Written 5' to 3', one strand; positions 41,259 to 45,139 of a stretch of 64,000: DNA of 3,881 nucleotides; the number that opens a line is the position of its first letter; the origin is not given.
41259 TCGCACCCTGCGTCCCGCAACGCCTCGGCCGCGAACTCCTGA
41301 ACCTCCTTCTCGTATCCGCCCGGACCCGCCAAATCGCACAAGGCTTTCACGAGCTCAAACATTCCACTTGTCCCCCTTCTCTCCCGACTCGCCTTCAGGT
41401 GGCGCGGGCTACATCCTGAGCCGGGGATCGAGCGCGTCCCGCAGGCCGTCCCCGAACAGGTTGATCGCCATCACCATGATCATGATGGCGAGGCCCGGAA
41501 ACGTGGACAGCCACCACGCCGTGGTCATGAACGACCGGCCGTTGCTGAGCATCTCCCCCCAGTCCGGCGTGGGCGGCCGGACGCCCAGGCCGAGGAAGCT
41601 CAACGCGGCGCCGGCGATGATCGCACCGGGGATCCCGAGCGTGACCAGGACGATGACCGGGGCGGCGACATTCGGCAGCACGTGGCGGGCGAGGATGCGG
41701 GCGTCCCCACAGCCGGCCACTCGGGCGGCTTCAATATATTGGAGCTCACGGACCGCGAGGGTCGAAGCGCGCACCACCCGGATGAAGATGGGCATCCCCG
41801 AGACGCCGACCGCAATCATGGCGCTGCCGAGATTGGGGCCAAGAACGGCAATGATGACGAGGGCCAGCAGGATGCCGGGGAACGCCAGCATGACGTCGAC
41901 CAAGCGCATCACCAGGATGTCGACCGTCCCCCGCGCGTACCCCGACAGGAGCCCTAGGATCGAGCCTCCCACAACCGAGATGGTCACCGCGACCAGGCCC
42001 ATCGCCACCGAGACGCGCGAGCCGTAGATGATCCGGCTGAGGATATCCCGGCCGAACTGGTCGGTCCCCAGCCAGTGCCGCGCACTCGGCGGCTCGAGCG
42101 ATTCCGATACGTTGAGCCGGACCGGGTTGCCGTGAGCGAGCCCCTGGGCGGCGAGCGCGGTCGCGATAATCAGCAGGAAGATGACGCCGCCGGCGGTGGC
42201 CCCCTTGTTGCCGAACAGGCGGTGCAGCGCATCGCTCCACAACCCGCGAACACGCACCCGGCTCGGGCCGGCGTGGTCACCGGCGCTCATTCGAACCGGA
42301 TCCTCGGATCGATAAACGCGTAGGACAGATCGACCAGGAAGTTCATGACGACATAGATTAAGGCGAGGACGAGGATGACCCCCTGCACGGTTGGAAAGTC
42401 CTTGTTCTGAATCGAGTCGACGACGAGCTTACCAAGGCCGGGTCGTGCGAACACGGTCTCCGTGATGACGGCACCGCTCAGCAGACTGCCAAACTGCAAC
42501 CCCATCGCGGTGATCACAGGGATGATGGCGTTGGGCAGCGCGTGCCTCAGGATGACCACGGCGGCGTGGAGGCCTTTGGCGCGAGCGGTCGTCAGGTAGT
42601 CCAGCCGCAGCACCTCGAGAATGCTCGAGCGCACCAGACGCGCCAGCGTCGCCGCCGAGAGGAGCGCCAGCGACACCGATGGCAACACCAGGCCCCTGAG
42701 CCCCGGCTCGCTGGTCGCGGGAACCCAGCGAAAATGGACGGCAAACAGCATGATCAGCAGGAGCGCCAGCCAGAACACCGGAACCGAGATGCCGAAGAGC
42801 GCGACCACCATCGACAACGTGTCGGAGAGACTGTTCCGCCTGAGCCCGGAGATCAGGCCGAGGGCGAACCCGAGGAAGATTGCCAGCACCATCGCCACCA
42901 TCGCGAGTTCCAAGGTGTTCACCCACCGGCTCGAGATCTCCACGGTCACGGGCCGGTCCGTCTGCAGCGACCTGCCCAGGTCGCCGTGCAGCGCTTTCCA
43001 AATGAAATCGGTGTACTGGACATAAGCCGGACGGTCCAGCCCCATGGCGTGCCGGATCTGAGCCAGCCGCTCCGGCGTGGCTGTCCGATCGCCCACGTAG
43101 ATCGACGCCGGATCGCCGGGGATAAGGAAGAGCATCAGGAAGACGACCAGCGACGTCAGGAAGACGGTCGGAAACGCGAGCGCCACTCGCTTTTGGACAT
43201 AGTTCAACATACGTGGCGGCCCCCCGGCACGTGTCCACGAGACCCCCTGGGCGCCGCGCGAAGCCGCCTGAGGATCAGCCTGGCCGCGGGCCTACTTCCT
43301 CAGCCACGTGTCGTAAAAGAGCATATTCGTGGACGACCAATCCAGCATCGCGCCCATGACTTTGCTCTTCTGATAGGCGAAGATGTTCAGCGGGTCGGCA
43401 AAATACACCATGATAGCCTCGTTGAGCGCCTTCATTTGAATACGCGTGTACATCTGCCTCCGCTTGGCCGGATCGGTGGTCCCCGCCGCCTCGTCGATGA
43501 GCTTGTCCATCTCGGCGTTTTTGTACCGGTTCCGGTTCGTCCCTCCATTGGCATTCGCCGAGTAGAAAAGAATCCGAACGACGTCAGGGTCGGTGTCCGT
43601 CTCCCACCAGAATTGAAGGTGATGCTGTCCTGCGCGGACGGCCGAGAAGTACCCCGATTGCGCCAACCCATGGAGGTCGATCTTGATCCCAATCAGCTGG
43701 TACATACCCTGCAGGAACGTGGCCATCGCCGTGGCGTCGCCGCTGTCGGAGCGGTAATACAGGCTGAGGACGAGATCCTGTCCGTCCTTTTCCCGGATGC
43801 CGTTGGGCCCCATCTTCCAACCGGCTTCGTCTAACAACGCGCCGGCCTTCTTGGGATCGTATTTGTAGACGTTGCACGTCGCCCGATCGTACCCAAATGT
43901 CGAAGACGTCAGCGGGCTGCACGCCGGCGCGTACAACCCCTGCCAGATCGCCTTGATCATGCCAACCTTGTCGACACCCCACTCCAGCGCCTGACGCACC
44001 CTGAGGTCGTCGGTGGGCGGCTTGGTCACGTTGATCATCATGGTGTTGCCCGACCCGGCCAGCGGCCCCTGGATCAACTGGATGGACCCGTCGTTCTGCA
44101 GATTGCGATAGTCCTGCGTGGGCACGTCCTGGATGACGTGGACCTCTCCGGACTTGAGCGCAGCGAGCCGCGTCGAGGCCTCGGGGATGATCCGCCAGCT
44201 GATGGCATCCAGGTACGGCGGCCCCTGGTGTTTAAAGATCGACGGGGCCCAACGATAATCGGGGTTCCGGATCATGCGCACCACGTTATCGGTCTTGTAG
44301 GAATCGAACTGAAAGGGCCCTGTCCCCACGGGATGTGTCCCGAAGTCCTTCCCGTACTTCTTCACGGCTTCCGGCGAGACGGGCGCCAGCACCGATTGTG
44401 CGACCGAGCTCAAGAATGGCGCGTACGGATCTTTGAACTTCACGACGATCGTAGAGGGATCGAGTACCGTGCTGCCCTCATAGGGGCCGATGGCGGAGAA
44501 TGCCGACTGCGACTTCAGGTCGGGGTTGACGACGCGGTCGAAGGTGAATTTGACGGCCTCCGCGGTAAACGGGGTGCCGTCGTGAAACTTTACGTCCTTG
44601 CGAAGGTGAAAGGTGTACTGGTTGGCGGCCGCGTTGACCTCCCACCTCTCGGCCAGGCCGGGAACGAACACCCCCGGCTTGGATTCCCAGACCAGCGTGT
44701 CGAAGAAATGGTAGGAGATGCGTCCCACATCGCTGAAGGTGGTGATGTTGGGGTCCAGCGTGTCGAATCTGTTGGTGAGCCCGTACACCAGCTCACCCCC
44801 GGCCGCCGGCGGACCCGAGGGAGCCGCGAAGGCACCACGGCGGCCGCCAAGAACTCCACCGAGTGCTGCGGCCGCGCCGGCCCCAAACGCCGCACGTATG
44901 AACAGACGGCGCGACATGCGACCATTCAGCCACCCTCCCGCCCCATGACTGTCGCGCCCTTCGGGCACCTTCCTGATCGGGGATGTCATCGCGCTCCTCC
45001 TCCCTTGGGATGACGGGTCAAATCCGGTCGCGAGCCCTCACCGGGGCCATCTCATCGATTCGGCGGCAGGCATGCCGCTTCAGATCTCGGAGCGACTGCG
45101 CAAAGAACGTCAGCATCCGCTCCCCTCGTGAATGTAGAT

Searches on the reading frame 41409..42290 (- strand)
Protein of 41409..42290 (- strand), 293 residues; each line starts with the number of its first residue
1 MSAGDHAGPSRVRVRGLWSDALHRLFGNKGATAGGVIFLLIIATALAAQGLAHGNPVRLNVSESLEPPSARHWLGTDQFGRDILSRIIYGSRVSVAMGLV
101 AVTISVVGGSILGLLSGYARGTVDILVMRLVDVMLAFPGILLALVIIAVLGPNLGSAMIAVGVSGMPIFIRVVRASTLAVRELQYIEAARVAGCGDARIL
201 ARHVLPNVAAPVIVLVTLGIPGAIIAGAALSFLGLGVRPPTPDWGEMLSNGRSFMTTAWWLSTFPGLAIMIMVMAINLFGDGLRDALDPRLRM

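Call 42: search_protein_families(library=pfam, proteins=[window:41409-42290:-], max_evalue=0.00001)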
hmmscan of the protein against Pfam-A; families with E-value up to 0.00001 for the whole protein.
window:41409-42290:- (293 aa): 2 families
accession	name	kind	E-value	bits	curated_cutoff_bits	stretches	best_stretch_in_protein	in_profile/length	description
PF00528.27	BPD_transp_1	-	3.8e-31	108.7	26.4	1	109-292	1-183/184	Binding-protein-dependent transport system inner membrane component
PF12911.12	OppC_N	-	8.1e-09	35.7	23.9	1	17-68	2-53/53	N-terminal TM domain of oligopeptide transport permease C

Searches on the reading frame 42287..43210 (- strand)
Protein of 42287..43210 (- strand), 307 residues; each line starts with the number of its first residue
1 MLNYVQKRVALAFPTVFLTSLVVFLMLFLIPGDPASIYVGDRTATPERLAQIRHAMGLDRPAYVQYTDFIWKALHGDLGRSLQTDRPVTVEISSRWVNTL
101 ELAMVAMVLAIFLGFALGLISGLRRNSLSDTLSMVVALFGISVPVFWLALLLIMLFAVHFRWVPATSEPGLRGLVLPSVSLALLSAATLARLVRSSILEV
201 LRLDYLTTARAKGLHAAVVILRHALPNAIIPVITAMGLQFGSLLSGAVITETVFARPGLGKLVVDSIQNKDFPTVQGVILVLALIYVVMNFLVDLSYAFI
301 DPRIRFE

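Call 42: search_protein_families(library=pfam, proteins=[window:42287-43210:-], max_evalue=0.00001)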
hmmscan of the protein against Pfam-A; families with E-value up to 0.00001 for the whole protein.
window:42287-43210:- (307 aa): 2 families
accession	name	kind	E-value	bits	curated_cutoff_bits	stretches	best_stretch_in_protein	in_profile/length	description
PF00528.27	BPD_transp_1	-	3.7e-41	141.3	26.4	1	114-305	1-183/184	Binding-protein-dependent transport system inner membrane component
PF19300.4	BPD_transp_1_N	-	5.5e-14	52.8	23.8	1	1-76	1-75/114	Binding-prot-dependent transport system membrane comp, N-term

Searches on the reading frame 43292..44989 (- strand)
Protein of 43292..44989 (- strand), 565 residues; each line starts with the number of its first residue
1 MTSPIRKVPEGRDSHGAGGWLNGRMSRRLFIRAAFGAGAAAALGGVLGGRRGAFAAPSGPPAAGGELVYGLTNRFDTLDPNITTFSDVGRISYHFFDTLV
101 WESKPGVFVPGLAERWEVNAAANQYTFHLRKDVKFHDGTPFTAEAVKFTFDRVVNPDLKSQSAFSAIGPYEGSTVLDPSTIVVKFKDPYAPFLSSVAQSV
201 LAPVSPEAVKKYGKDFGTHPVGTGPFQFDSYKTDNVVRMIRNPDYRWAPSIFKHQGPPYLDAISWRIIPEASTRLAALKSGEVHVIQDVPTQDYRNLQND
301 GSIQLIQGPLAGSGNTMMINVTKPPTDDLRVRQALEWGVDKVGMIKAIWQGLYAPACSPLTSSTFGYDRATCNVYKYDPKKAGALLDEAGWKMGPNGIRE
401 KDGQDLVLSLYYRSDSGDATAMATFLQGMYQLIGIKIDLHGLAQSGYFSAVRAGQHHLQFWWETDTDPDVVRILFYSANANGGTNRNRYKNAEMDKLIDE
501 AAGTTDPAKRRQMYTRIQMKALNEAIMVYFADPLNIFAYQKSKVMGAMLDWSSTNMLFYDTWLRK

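Call 42: search_protein_families(library=pfam, proteins=[window:43292-44989:-], max_evalue=0.00001)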
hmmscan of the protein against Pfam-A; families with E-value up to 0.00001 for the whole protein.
window:43292-44989:- (565 aa): 1 family
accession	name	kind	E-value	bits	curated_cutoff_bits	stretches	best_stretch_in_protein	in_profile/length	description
PF00496.27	SBP_bac_5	-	4.7e-93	312.7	32.4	1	108-480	2-365/368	Bacterial extracellular solute-binding proteins, family 5 Middle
